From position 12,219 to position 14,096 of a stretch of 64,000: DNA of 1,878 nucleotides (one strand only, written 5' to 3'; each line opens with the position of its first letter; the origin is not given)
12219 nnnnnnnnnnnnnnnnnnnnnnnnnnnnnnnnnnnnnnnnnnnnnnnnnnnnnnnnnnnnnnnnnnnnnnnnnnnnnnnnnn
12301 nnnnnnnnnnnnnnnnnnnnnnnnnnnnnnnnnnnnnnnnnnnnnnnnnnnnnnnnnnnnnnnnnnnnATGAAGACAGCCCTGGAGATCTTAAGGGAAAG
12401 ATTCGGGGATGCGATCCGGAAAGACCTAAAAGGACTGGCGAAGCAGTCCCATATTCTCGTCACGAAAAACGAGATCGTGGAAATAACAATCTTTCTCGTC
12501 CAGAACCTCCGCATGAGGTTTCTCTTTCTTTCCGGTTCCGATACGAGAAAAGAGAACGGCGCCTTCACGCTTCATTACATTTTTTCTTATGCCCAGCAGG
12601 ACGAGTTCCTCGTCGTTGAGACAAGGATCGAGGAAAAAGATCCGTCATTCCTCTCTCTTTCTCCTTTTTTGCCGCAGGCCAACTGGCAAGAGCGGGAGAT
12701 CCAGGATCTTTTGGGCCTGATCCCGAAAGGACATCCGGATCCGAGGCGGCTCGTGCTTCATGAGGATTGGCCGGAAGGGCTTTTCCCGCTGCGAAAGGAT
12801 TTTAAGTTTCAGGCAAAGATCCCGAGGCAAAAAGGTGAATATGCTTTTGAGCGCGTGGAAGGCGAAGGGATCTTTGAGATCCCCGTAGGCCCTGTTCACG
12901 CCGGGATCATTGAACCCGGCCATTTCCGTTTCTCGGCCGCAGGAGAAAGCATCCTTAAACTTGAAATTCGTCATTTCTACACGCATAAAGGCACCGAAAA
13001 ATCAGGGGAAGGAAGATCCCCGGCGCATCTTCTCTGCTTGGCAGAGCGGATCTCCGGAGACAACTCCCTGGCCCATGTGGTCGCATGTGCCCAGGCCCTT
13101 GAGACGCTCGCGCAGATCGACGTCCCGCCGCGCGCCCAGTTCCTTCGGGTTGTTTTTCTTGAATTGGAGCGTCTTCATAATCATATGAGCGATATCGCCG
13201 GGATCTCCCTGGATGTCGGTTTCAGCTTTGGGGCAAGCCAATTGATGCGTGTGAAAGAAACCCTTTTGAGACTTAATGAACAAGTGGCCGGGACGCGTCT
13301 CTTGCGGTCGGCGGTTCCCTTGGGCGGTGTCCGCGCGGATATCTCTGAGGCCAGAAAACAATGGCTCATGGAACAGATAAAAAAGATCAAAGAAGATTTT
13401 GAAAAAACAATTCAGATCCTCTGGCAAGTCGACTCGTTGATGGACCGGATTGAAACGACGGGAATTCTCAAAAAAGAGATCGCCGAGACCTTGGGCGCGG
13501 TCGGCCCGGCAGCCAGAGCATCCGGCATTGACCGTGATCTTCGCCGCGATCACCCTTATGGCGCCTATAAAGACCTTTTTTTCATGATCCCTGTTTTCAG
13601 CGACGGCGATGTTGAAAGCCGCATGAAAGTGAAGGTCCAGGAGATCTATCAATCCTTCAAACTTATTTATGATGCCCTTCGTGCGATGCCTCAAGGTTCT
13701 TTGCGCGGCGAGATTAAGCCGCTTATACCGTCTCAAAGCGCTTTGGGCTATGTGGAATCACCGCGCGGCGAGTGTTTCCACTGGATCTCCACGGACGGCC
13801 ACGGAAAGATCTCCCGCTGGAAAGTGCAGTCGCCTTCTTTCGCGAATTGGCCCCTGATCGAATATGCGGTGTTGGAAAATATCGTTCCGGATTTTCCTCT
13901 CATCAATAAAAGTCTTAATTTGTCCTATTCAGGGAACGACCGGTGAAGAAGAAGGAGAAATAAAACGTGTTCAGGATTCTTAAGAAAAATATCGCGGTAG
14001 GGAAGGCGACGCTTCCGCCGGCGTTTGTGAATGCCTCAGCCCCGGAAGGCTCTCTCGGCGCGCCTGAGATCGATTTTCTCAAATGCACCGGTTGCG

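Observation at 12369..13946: Hydrogenase-like large subunit with all four Ni-Fe cysteines replaced: an Ehr-type (energy-converting hydrogenase-related) complex, not a hydrogenase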

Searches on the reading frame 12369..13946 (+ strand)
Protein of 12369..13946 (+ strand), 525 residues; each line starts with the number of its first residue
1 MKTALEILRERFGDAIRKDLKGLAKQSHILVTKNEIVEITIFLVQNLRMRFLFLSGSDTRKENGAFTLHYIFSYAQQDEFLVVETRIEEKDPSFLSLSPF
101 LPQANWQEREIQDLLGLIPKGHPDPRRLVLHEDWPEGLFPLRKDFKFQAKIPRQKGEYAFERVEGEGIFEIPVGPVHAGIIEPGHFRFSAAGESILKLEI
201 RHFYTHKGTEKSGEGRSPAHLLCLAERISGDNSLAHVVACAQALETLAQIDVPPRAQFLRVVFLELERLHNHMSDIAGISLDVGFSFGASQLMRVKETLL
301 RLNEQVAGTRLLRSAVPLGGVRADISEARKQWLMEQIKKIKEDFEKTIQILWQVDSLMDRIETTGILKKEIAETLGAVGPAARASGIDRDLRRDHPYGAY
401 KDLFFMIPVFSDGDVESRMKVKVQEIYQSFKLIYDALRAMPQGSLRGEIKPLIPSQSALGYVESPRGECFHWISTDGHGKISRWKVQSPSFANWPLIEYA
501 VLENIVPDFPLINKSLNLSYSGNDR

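Call 3: search_protein_families(library=pfam, proteins=[window:12369-13946:+])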
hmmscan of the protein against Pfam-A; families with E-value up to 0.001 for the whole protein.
window:12369-13946:+ (525 aa): 3 families
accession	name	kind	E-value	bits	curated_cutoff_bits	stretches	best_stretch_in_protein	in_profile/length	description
PF00346.24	Complex1_49kDa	-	8.5e-48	163.2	24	2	282-448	1-167/271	Respiratory-chain NADH dehydrogenase, 49 Kd subunit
PF00329.25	Complex1_30kDa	-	3e-26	92.8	22.5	1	30-149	2-122/124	Respiratory-chain NADH dehydrogenase, 30 Kd subunit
PF00374.24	NiFeSe_Hases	-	1.5e-07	31.2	25.8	1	208-273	2-67/508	Nickel-dependent hydrogenase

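Call 4: search_protein_families(library=ncbifam, proteins=[window:12369-13946:+])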
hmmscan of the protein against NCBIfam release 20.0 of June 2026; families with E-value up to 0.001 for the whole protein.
window:12369-13946:+ (525 aa): 26 families (the best 25 are shown)
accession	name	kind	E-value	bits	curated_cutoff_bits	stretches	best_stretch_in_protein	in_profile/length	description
NF004739.1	PRK06075.1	equivalog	2.9e-66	223.8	360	2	170-450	2-282/384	NADH-quinone oxidoreductase subunit D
NF009808.0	PRK13292.1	equivalog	3.2e-60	203.9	1156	1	7-444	230-683/791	NADH-quinone oxidoreductase subunit B/C/D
TIGR01962.1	NuoD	equivalog_domain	1.5e-56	191.9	459.35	2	184-452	16-286/386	NADH dehydrogenase (quinone) subunit D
NF008728.0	PRK11742.1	equivalog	1.3e-52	179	840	1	5-447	25-493/598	NADH-quinone oxidoreductase subunit C/D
NF008974.0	PRK12322.1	equivalog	2.5e-51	174.8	522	1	171-498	9-339/366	NADH-quinone oxidoreductase subunit D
NF040602.1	F420_dehyd_FpoD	exception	3.8e-51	174.3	600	1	171-525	10-372/372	F420H2 dehydrogenase subunit FpoD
NF005649.0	PRK07415.1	equivalog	1.3e-35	123.2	583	1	174-445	16-288/394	NAD(P)H-quinone oxidoreductase subunit H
TIGR01961.1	NuoC_fam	subfamily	1.7e-18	67.3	122.45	1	30-148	4-121/122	NADH (or F420H2) dehydrogenase, subunit C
NF005832.0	PRK07735.1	equivalog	3.6e-15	56.1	431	1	5-146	282-424/430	NADH-quinone oxidoreductase subunit C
NF004737.0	PRK06074.2-4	equivalog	1.4e-14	54.3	144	1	29-149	16-128/150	NADH-quinone oxidoreductase subunit C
NF004735.0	PRK06074.2-2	equivalog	3.7e-14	52.9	176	1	2-146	4-147/158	NADH-quinone oxidoreductase subunit C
NF040611.1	F420_dehyd_FpoC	exception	9.8e-14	51.6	220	1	3-146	5-147/158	F420H2 dehydrogenase subunit FpoC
NF004733.0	PRK06074.1-5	equivalog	2.5e-13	50.1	225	1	23-146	27-150/203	NADH-quinone oxidoreductase subunit C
NF005856.0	PRK07785.1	equivalog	8e-12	45.5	224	1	28-145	103-222/246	NADH-quinone oxidoreductase subunit C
NF004734.0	PRK06074.2-1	equivalog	1.5e-11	44.5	169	1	27-148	28-152/164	NADH-quinone oxidoreductase subunit C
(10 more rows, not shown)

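Call 5: search_solved_structures(query=window:12369-13946:+, max_evalue=0.001, show_alignments=3)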
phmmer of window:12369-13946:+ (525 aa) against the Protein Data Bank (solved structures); distinct sequences matched with E-value up to 0.001: 103 (the best 60 are shown).
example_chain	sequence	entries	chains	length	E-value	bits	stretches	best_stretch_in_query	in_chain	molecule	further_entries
7z0s_E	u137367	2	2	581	3.3e-90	306.2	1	26-525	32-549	Formate hydrogenlyase subunit 5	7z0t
6cfw_L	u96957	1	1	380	1.1e-51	179.1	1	169-517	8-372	Membrane-bound hydrogenase subunit alpha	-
7q5y_B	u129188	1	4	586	3e-41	144.7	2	168-440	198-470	NADH-quinone oxidoreductase subunit C/D 2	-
2fug_4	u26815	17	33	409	3.6e-41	144.5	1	168-454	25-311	NADH-quinone oxidoreductase chain 4 | NADH-QUINONE OXIDOREDUCTASE SUBUNIT 4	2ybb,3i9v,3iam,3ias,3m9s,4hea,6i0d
7awt_D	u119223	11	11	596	1.3e-38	136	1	66-452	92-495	NADH-quinone oxidoreductase subunit C/D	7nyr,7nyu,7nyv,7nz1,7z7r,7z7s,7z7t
9taj_C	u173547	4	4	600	1.3e-38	136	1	66-452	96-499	NADH-quinone oxidoreductase subunit C/D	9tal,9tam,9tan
7p61_C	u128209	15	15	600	4.9e-38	134.1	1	66-452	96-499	NADH-quinone oxidoreductase subunit C/D | NADH-quinone oxidoreductase subunit CD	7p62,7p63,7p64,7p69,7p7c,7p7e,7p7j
8ba0_D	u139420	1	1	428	2e-34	122.2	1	185-458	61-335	Complex I-49kD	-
8b9z_D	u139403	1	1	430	2e-34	122.2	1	185-458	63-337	Complex I-49kD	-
8esw_S2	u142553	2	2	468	2.9e-34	121.7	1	185-458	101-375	Complex I-49kD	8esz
7zm7_C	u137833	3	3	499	1.1e-32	116.5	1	163-457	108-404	NADH-ubiquinone oxidoreductase 49 kDa subunit-like protein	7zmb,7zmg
9f5x_E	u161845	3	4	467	6.4e-32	113.9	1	171-458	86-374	NADH:ubiquinone oxidoreductase 49 kD subunit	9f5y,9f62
7dgq_B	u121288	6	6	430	8.9e-32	113.5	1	175-456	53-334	NADH dehydrogenase [ubiquinone] iron-sulfur protein 2, mitochondrial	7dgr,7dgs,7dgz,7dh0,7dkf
5lnk_4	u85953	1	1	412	1e-31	113.3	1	175-456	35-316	Mitochondrial complex I, 49 kDa subunit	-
6q9b_S2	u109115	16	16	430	1.2e-31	113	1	175-456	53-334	NADH:ubiquinone oxidoreductase core subunit S2,NADH:ubiquinone oxidoreductase core subunit | NDUFS2 | NDUFB11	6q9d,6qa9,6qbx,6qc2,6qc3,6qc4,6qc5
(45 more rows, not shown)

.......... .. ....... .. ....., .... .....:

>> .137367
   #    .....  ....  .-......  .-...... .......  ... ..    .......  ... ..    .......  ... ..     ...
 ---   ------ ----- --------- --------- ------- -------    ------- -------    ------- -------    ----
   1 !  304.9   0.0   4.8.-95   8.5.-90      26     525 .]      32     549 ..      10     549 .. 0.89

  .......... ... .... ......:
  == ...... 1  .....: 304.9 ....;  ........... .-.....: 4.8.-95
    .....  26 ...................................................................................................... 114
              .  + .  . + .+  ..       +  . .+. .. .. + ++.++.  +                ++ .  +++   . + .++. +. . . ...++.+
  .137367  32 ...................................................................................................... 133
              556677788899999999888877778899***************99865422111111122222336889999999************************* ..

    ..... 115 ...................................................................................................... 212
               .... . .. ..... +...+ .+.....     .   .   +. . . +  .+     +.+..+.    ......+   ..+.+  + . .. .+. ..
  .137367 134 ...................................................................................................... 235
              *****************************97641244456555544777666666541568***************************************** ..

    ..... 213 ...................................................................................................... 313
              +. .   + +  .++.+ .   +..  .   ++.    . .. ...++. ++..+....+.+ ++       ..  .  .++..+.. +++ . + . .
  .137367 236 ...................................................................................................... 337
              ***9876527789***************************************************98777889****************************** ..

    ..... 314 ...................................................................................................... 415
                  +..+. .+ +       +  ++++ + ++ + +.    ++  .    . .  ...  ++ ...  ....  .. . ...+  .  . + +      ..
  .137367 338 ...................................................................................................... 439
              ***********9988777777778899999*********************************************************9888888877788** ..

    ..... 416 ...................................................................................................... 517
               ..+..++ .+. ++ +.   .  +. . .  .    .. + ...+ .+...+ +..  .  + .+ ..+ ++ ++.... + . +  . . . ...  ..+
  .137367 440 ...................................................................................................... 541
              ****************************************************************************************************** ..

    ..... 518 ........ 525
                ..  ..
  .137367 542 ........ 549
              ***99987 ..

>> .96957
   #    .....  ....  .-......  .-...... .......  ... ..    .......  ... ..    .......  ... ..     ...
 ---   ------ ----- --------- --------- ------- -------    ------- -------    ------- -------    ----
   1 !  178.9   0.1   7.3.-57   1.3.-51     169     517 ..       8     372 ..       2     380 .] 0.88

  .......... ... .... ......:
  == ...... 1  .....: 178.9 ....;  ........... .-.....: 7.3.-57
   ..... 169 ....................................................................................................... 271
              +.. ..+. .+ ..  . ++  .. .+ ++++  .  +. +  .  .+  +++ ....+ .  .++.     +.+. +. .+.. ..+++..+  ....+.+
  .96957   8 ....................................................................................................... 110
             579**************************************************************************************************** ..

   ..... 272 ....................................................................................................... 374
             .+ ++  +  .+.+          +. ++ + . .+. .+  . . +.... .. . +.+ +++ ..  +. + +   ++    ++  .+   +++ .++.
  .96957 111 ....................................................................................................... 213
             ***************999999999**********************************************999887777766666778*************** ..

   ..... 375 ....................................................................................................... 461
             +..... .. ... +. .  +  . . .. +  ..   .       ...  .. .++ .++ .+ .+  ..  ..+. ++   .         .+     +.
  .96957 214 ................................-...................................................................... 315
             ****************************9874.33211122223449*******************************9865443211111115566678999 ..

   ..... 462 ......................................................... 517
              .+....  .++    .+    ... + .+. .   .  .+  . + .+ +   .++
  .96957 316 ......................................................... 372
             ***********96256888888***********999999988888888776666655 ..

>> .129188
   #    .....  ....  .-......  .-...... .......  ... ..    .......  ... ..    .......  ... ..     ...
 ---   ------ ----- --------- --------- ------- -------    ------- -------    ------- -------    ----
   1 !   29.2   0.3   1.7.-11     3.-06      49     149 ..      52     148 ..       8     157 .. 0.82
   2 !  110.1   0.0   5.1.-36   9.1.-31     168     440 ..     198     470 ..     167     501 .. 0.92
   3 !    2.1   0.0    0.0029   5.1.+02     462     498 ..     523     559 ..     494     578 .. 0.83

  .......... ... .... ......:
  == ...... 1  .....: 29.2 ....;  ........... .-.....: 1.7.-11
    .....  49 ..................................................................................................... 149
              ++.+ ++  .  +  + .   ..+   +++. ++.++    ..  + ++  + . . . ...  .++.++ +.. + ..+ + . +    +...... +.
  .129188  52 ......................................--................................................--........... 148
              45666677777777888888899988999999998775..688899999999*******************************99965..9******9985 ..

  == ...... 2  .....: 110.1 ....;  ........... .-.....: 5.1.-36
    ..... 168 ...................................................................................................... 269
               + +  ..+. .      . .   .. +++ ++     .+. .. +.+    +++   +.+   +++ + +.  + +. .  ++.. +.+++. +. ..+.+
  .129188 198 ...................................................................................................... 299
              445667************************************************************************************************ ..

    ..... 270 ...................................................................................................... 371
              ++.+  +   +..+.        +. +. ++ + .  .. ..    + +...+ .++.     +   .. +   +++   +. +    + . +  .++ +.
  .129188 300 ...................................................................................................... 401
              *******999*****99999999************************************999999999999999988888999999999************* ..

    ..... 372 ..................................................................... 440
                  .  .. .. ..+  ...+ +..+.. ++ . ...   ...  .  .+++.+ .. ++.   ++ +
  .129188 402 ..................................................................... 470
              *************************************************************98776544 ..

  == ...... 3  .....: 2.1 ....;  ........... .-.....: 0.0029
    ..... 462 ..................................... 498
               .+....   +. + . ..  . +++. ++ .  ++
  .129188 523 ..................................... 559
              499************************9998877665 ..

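Call 9: find_homologous_proteins(query=window:12369-13946:+, max_evalue=1e-10)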
Query window:12369-13946:+ (525 aa): 7972 proteins with E <= 1e-10 among 8000 candidates; the best 120 are listed.
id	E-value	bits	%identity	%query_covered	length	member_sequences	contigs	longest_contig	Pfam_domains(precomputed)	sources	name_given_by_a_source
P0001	0.0e+0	1190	100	100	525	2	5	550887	PF00374.25,PF00329.26,PF00346.25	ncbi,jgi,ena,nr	ncbi:MAG TPA: NADH-quinone oxidoreductase subunit C [Candidatus Omnitrophota bacterium]|nr:NADH-quin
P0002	0.0e+0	1061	87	100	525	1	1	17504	PF00374.25,PF00329.26,PF00346.25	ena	-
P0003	1.9e-285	965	79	100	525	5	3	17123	PF00374.25,PF00329.26,PF00346.25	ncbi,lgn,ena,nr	ncbi:MAG: hypothetical protein A2351_01075 [Omnitrophica bacterium RIFOXYB12_FULL_50_7]|nr:MAG: hypo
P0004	3.0e-285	965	79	100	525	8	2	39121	PF00374.25,PF00329.26,PF00346.25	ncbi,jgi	ncbi:MAG: NADH-quinone oxidoreductase subunit C [Candidatus Omnitrophota bacterium]|jgi:Ni,Fe-hydrog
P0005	4.2e-284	961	79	100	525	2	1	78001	PF00374.25,PF00329.26,PF00346.25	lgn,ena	-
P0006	9.2e-283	956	78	100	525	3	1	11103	PF00374.25,PF00329.26,PF00346.25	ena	-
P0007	1.9e-281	952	78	100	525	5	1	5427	PF00374.25,PF00329.26,PF00346.25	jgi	jgi:Ni,Fe-hydrogenase III large subunit/Ni,Fe-hydrogenase III component G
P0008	1.6e-279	946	78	100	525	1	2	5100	PF00374.25,PF00329.26,PF00346.25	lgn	-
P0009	3.8e-278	941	78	100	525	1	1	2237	PF00374.25,PF00329.26,PF00346.25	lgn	-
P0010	1.2e-277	940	76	100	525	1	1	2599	PF00374.25,PF00329.26,PF00346.25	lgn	-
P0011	1.5e-277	939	77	100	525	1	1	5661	PF00374.25,PF00329.26,PF00346.25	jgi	jgi:Ni,Fe-hydrogenase III large subunit/Ni,Fe-hydrogenase III component G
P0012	1.8e-276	936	76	100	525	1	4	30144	PF00374.25,PF00329.26,PF00346.25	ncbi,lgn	-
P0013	6.0e-275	931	75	100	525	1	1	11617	PF00374.25,PF00329.26,PF00346.25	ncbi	-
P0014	7.1e-275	930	78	100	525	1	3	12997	PF00374.25,PF00329.26,PF00346.25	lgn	-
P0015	2.1e-274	929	76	100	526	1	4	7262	PF00374.25,PF00329.26,PF00346.25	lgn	-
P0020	2.9e-268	909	75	100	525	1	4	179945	PF00374.25,PF00329.26,PF00346.25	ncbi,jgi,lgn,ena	-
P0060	7.8e-178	610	52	98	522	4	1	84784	PF00374.25,PF00329.26,PF00346.25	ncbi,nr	ncbi:Membrane-bound hydrogenase subunit alpha [uncultured archaeon]|nr:Membrane-bound hydrogenase su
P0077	1.0e-174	600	52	100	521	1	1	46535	PF00374.25,PF00329.26,PF00346.25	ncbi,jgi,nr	ncbi:MAG: NADH-quinone oxidoreductase subunit C [ANME-2 cluster archaeon]|nr:NADH-quinone oxidoreduc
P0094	5.5e-173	594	51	100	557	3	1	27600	PF00374.25,PF00329.26,PF00346.25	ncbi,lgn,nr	ncbi:MAG: NADH-quinone oxidoreductase subunit C [Candidatus Methanoperedens sp.]|nr:NADH-quinone oxi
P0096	2.2e-172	592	52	99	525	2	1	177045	PF00374.25,PF00329.26,PF00346.25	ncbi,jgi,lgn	-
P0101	3.1e-172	592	51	99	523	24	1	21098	PF00374.25,PF00329.26,PF00346.25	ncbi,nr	ncbi:MAG: NADH-quinone oxidoreductase subunit C [Candidatus Methanoperedens sp.]|nr:NADH-quinone oxi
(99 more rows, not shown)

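Call 20: find_encoding_contigs(protein=P0096, flank=10000, max_places=2)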
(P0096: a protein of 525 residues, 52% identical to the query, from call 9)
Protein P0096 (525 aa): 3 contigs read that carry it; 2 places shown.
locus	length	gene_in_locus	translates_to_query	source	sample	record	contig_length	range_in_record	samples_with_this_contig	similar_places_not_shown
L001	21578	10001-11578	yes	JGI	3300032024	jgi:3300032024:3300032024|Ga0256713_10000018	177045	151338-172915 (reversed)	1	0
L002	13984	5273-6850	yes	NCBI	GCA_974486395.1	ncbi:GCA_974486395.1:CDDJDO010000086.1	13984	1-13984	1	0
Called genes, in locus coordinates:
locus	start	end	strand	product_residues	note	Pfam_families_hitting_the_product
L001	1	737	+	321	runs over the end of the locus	PF26553:PDDEXK_19, PF13560:HTH_31 (weak), PF01381:HTH_3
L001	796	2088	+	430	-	PF02788:RuBisCO_large_N, PF00016:RuBisCO_large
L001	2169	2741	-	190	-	-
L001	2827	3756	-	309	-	PF13379:NMT1_2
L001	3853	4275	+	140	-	PF01909:NTP_transf_2, PF18765:Polbeta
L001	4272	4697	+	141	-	PF01934:HepT-like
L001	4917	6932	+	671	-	PF00662:Proton_antipo_N (weak), PF00361:Proton_antipo_M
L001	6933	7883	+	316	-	PF00146:NADHdh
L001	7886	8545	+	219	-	-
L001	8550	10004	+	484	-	PF00662:Proton_antipo_N (weak), PF00361:Proton_antipo_M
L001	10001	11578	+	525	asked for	PF00329:Complex1_30kDa, PF00374:NiFeSe_Hases (weak), PF00346:Complex1_49kDa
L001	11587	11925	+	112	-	PF25160:LdpA_Fe-S-bd (faint), PF13237:Fer4_10 (weak), PF00037:Fer4 (weak), PF12838:Fer4_7, PF13187:Fer4_9 (weak)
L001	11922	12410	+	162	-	PF01058:Oxidored_q6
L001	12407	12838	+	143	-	PF00582:Usp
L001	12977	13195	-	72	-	-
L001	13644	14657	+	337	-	PF08867:FRG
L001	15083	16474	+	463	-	-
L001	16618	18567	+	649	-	PF16177:ACAS_N, PF00501:AMP-binding, PF13193:AMP-binding_C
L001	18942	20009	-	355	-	PF01594:AI-2E_transport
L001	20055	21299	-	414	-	PF13173:AAA_14, PF13635:DUF4143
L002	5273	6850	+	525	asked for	PF00329:Complex1_30kDa, PF00374:NiFeSe_Hases (weak), PF00346:Complex1_49kDa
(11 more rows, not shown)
